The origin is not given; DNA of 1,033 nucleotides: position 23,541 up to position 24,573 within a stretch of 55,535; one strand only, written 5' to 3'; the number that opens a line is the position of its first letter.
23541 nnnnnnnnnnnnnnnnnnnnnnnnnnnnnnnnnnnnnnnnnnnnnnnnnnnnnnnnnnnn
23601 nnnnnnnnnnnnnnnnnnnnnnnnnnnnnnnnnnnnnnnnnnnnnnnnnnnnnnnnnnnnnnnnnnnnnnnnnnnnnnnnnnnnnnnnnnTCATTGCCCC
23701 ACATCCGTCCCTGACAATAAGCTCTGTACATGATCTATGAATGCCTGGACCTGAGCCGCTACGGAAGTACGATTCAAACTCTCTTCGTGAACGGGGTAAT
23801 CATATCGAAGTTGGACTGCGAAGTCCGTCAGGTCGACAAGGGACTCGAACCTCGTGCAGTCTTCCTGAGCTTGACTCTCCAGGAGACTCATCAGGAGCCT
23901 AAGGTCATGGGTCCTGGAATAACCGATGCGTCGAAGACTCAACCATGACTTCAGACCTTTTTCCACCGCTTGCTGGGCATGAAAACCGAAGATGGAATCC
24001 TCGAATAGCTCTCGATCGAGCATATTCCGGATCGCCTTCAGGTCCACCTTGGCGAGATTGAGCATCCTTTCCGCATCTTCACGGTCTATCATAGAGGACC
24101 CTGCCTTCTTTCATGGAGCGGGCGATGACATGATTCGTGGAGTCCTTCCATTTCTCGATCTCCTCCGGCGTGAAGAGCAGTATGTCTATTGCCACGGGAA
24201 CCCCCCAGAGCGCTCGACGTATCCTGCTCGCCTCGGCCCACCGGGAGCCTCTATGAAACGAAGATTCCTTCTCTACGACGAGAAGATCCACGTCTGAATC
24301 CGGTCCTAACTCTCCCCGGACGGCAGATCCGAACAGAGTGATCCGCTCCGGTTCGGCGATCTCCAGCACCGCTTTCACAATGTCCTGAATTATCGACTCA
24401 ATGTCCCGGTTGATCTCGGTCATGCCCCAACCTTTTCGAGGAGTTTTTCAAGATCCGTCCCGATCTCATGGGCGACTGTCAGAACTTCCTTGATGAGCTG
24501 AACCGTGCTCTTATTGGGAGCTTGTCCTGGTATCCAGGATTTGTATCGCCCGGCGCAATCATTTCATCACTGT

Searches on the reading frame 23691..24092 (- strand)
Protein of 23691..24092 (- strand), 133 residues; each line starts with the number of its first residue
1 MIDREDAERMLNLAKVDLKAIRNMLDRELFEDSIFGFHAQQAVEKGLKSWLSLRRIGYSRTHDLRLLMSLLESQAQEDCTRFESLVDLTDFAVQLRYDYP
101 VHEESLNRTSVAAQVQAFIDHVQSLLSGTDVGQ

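Call 51: search_protein_families(library=pfam, proteins=[window:23691-24092:-], max_evalue=0.001)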
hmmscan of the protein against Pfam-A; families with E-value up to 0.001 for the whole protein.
window:23691-24092:- (133 aa): 1 family
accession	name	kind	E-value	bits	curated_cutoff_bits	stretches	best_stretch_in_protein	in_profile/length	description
PF05168.19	HEPN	-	4.3e-13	49.9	22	1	7-116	1-108/117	HEPN domain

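Call 80: search_protein_families(library=ncbifam, proteins=[window:23691-24092:-], max_evalue=0.01)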
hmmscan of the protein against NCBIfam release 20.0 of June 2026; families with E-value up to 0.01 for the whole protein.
window:23691-24092:- (133 aa): 0 families

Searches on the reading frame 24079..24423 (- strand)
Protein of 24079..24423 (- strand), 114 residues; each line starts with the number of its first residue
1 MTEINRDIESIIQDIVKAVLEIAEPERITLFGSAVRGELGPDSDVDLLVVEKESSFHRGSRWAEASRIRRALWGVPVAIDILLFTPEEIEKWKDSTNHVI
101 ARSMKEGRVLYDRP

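Call 80: search_protein_families(library=ncbifam, proteins=[window:24079-24423:-], max_evalue=0.01)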
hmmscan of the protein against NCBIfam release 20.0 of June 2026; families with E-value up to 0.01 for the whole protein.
window:24079-24423:- (114 aa): 11 families
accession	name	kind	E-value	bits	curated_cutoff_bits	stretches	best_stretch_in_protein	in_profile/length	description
NF047752.1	MntA_antitoxin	equivalog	2.4e-06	27.4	60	1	24-71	6-52/106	type VII toxin-antitoxin system MntA family adenylyltransferase antitoxin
NF010309.0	PRK13746.1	subfamily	4e-06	26.3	193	1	4-50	9-53/263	aminoglycoside adenylyltransferase family protein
NF012212.1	ANT_9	subfamily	1.4e-05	24.5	340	1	26-55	22-51/249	aminoglycoside nucleotidyltransferase ANT(9)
NF033220.1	ANT_3pp_II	equivalog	3.2e-05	23.4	400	1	28-53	25-50/258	ANT(3'')-II family aminoglycoside nucleotidyltransferase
NF051895.1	anti_phage_HalB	equivalog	8.6e-05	22.2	190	1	29-55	3-29/211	anti-phage Hailong system nucleotidyltransferase HalB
NF045909.1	ANT_9_Ic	equivalog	0.00013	21.4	505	1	28-54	30-56/259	aminoglycoside nucleotidyltransferase ANT(9)-Ic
NF012157.0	ANT_3pp_I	equivalog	0.00014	21.2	375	1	13-50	11-47/256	AadA family aminoglycoside 3''-O-nucleotidyltransferase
NF053581.1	ANT_3pp_Ic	exception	0.00061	19.4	545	1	15-52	19-55/265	aminoglycoside nucleotidyltransferase ANT(3'')-Ic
TIGR01693.1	UTase_glnD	equivalog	0.0023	16.2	519.4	1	22-110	38-125/850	[protein-PII] uridylyltransferase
NF012135.0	ANT_3pp_9_crypt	exception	0.0049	16.5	560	1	27-50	30-53/262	cryptic aminoglycoside nucleotidyltransferase ANT(3'')/ANT(9)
NF003347.0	PRK04374.1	equivalog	0.0061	14.8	1567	1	28-83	75-128/869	[protein-PII] uridylyltransferase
